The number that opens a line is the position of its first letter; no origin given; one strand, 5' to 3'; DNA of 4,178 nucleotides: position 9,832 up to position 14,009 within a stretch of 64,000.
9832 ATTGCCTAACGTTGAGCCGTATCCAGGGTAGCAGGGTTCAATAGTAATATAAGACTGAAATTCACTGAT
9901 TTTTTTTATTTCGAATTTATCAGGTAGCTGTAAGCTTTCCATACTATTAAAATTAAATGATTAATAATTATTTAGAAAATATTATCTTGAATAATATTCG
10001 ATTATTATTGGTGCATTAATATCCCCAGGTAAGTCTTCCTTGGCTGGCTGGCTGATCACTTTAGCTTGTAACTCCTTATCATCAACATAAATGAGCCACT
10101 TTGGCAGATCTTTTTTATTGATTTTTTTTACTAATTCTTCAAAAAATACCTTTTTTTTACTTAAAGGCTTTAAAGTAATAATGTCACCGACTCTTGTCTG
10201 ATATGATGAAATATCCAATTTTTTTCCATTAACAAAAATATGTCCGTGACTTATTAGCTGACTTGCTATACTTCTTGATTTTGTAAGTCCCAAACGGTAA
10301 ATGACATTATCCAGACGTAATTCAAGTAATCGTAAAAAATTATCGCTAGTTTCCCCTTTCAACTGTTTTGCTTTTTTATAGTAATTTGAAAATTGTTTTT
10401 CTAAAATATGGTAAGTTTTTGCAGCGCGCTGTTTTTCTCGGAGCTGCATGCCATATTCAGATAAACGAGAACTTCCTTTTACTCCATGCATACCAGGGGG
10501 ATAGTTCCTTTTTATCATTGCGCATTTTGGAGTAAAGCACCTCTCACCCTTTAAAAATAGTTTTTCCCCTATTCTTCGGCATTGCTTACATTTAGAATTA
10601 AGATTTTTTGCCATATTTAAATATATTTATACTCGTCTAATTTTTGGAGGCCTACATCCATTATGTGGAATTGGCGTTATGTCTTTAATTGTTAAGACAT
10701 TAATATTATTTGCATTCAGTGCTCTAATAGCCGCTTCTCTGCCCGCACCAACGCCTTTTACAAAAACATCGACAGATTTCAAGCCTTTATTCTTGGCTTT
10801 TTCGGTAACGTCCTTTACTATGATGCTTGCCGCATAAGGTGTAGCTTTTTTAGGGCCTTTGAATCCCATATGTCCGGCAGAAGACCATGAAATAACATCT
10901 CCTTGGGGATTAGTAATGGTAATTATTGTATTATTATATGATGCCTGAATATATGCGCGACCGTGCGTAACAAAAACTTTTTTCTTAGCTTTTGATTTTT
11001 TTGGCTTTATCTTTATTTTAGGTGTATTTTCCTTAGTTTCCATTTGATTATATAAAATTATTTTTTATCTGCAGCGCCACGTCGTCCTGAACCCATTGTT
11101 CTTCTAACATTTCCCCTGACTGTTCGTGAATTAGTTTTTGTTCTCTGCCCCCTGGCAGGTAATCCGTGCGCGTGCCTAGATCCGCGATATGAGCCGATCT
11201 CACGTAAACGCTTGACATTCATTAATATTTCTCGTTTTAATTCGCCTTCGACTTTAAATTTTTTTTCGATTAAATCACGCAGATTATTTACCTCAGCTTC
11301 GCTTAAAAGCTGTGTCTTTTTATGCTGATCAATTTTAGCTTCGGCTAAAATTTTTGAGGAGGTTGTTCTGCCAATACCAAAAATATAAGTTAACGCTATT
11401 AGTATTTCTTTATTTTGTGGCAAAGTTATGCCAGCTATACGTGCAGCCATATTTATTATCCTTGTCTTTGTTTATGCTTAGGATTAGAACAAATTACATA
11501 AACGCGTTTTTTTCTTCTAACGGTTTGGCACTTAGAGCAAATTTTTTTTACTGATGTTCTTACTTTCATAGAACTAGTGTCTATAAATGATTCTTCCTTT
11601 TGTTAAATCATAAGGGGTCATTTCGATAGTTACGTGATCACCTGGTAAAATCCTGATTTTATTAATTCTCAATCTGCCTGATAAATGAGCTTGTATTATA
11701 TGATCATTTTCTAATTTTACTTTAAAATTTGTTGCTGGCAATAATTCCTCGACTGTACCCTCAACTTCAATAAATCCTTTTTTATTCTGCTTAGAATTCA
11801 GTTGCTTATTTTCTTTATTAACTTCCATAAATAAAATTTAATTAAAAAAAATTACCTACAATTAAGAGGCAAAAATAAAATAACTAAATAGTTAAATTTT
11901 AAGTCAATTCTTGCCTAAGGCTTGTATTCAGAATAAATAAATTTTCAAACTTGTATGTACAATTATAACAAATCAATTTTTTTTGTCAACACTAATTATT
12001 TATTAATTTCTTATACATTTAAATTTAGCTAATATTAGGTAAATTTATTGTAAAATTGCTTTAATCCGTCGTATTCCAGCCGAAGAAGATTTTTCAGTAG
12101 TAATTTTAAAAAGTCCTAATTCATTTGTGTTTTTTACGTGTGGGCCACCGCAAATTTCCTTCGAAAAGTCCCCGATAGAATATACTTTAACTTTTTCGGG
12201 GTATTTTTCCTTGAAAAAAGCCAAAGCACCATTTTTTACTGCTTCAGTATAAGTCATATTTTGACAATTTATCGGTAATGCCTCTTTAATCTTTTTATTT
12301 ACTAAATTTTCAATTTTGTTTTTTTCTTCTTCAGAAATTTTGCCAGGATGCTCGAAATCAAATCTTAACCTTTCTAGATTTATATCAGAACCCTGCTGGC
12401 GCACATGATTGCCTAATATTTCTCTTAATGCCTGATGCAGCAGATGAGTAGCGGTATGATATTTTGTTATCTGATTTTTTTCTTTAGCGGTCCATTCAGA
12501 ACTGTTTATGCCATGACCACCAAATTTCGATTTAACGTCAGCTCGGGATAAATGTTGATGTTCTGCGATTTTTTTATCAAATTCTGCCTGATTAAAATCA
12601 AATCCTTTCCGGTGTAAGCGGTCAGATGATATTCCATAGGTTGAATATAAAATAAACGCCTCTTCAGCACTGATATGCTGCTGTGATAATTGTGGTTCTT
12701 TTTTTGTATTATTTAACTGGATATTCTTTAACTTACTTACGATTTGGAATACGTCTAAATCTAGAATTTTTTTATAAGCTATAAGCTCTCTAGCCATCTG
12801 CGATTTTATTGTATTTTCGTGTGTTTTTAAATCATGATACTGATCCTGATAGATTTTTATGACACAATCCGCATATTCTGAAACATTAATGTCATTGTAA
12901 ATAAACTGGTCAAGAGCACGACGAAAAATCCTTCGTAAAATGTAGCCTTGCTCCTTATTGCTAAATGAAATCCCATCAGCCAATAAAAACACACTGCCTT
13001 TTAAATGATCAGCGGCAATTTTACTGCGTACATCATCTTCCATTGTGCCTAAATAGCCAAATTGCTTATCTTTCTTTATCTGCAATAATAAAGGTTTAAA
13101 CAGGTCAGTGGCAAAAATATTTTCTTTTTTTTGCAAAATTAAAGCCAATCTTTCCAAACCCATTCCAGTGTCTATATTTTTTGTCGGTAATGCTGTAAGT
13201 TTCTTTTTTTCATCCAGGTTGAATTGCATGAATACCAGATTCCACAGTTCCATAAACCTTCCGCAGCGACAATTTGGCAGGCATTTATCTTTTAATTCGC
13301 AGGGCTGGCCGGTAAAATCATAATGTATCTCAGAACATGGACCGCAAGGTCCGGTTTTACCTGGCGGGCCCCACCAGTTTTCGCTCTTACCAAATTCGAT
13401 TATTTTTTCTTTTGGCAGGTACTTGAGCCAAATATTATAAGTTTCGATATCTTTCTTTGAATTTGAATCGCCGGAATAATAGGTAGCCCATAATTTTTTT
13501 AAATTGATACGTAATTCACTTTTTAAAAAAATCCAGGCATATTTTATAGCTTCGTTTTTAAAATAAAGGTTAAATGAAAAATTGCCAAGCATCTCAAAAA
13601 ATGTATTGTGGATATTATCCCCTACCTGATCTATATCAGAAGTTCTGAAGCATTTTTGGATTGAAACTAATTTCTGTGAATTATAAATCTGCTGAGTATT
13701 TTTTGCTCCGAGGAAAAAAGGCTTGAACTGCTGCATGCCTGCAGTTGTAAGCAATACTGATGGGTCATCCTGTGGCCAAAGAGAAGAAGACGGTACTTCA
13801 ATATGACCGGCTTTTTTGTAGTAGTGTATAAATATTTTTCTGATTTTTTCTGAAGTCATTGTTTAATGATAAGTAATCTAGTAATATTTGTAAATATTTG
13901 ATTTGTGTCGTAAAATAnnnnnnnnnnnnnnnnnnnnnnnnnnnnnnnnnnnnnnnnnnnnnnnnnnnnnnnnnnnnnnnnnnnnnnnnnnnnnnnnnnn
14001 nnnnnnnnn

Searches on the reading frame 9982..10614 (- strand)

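Call 4: search_protein_families(library=pfam, proteins=[window:9982-10614:-], max_evalue=1)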
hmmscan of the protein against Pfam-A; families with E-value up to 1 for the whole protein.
window:9982-10614:- (210 aa): 5 families
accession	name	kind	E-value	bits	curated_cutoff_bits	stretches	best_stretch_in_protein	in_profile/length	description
PF00163.24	Ribosomal_S4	-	3.9e-27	95.2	23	1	5-98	3-95/95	Ribosomal protein S4/S9 N-terminal domain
PF01479.30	S4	-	2.3e-16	59.7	22.8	1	99-146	1-48/48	S4 domain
PF22421.1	SYY_C-terminal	-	0.013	15.8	27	1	101-138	21-58/83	Tyrosine--tRNA ligase SYY-like C-terminal domain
PF01635.23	CoV_M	-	0.081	12.7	27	1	110-188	121-198/208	Coronavirus M matrix/glycoprotein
PF01502.23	PRA-CH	-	0.18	12.1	27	1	71-102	14-48/74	Phosphoribosyl-AMP cyclohydrolase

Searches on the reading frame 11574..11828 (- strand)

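Call 56: search_protein_families(library=pfam, proteins=[window:11574-11828:-], max_evalue=0.00001)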
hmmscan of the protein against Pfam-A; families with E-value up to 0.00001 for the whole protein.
window:11574-11828:- (84 aa): 1 family
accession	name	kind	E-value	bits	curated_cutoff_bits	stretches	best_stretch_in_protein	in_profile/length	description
PF01176.25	eIF-1a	-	1.9e-24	85.5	30.2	1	20-83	1-64/64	Translation initiation factor 1A / IF-1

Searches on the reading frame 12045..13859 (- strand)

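Call 56: search_protein_families(library=pfam, proteins=[window:12045-13859:-], max_evalue=0.00001)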
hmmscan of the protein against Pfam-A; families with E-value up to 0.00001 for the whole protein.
window:12045-13859:- (604 aa): 2 families
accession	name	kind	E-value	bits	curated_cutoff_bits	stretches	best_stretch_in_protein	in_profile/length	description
PF01411.24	tRNA-synt_2c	-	9e-115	384.7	30.3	1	5-469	1-459/552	tRNA synthetases class II (A)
PF07973.19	tRNA_SAD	-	1.9e-17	63.4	24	1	557-599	1-43/44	Threonyl and Alanyl tRNA synthetase second additional domain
